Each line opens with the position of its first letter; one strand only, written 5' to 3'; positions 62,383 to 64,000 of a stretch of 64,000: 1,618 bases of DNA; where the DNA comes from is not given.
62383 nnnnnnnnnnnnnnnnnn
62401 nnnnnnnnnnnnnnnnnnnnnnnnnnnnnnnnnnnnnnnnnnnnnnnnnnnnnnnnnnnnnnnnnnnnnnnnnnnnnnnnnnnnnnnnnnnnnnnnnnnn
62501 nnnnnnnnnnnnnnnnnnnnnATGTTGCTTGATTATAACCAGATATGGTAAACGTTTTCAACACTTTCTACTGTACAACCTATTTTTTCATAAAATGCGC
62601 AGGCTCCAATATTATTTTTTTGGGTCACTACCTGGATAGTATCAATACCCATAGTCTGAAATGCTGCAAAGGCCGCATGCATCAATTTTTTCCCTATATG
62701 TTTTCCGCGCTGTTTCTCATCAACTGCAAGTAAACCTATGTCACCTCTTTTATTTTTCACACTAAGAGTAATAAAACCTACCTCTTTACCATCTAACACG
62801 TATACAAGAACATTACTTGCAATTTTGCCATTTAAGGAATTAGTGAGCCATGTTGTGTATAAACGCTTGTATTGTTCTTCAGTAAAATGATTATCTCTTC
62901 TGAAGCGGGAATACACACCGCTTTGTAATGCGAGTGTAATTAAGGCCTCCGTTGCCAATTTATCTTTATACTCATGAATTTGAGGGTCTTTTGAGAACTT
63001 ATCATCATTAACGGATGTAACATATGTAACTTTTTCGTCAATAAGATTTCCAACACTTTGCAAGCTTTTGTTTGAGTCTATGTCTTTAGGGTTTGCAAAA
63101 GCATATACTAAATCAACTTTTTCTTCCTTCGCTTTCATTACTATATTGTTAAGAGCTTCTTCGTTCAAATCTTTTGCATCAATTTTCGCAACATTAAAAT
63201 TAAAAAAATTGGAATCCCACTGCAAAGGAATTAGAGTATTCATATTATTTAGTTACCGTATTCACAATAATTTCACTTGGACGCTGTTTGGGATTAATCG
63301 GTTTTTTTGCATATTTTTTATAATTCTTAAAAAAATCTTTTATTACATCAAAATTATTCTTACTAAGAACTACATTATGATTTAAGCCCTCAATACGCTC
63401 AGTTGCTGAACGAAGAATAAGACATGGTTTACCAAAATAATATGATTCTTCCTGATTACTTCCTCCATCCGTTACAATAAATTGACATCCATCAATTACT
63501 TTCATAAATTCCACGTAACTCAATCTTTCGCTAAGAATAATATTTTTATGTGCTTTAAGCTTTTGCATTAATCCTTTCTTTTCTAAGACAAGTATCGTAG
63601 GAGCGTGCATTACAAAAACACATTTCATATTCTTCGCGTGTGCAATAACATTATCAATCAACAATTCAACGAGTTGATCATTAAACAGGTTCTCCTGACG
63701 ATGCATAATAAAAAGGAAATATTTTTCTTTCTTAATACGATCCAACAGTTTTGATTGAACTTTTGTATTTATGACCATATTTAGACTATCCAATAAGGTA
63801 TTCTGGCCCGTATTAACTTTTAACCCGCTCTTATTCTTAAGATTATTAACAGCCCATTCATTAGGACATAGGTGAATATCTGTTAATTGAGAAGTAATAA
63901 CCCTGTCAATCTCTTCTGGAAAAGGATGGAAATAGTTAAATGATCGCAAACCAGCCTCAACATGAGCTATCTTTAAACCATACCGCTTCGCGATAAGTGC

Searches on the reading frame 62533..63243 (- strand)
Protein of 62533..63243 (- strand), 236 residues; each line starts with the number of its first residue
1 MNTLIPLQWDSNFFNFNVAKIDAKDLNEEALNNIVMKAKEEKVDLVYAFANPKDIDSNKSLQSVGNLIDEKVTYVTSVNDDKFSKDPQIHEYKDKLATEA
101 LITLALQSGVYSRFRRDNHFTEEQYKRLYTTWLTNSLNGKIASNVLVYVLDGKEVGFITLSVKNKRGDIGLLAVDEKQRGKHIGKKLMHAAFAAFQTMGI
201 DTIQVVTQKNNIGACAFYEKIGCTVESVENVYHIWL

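Call 5: search_protein_families(library=pfam, proteins=[window:62533-63243:-], max_evalue=0.01)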
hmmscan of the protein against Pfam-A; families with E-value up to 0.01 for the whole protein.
window:62533-63243:- (236 aa): 6 families
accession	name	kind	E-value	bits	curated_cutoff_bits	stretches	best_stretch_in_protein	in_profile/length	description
PF00583.31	Acetyltransf_1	-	5.8e-15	56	20.7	1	138-222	28-115/116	Acetyltransferase (GNAT) family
PF13508.13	Acetyltransf_7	-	3.8e-13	50.1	27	1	144-222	4-81/84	Acetyltransferase (GNAT) domain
PF13673.13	Acetyltransf_10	-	2.4e-11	44.1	23.6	1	119-224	4-108/128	Acetyltransferase (GNAT) domain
PF13302.13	Acetyltransf_3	-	9.9e-08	33.2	25.4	1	112-224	25-138/138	Acetyltransferase (GNAT) domain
PF08445.16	FR47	-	1.4e-05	25.5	22.1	1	160-226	15-80/86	FR47-like protein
PF14542.12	Acetyltransf_CG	-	0.00059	20.4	30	1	150-199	6-57/80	GCN5-related N-acetyl-transferase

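Call 31: search_protein_families(library=ncbifam, proteins=[window:62533-63243:-], max_evalue=0.00001)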
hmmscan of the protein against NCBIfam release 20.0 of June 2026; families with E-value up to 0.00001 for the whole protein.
window:62533-63243:- (236 aa): 7 families
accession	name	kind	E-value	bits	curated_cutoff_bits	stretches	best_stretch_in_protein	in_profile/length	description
NF008212.0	PRK10975.1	equivalog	3.1e-29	102.5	219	1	3-229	6-226/232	dTDP-4-amino-4,6-dideoxy-D-galactose acyltransferase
TIGR02382.1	wecD_rffC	equivalog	1.4e-16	60.7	195.1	1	66-228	22-185/191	dTDP-4-amino-4,6-dideoxy-D-galactose acyltransferase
TIGR01575.1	rimI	equivalog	5.2e-12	46.1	86.4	1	126-232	10-121/132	ribosomal protein S18-alanine N-acetyltransferase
NF002959.0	PRK03624.1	equivalog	2.2e-09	37.1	124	1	143-227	49-133/147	GNAT family acetyltransferase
TIGR03585.1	PseH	equivalog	1.3e-06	28.6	93.1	1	137-232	45-142/156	UDP-4-amino-4,6-dideoxy-N-acetyl-beta-L-altrosamine N-acetyltransferase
NF007853.0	PRK10562.1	equivalog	4.7e-06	26.9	125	1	97-227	9-124/146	N-acetyltransferase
NF000360.1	sat4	exception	6.1e-06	26.4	380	0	145-231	74-161/180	streptothricin N-acetyltransferase Sat4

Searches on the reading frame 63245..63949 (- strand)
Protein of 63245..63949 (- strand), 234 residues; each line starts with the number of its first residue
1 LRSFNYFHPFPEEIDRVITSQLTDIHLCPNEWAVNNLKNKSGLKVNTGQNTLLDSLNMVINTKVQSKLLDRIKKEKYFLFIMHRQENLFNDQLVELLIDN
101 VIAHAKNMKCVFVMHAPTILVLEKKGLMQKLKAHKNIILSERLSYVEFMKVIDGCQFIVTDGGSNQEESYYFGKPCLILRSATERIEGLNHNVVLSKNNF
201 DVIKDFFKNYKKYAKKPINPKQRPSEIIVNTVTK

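Call 5: search_protein_families(library=pfam, proteins=[window:63245-63949:-], max_evalue=0.01)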
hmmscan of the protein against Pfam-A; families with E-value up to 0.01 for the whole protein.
window:63245-63949:- (234 aa): 1 family
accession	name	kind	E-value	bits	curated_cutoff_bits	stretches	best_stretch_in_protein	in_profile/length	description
PF02350.25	Epimerase_2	-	7e-35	120.9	30.6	1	2-204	102-310/347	UDP-N-acetylglucosamine 2-epimerase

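Call 31: search_protein_families(library=ncbifam, proteins=[window:63245-63949:-], max_evalue=0.00001)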
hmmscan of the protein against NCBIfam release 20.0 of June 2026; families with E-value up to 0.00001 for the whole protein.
window:63245-63949:- (234 aa): 1 family
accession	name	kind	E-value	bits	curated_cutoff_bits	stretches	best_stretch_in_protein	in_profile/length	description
TIGR00236.1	wecB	equivalog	1.1e-36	126.8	210.15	1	1-190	120-311/366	non-hydrolyzing UDP-N-acetylglucosamine 2-epimerase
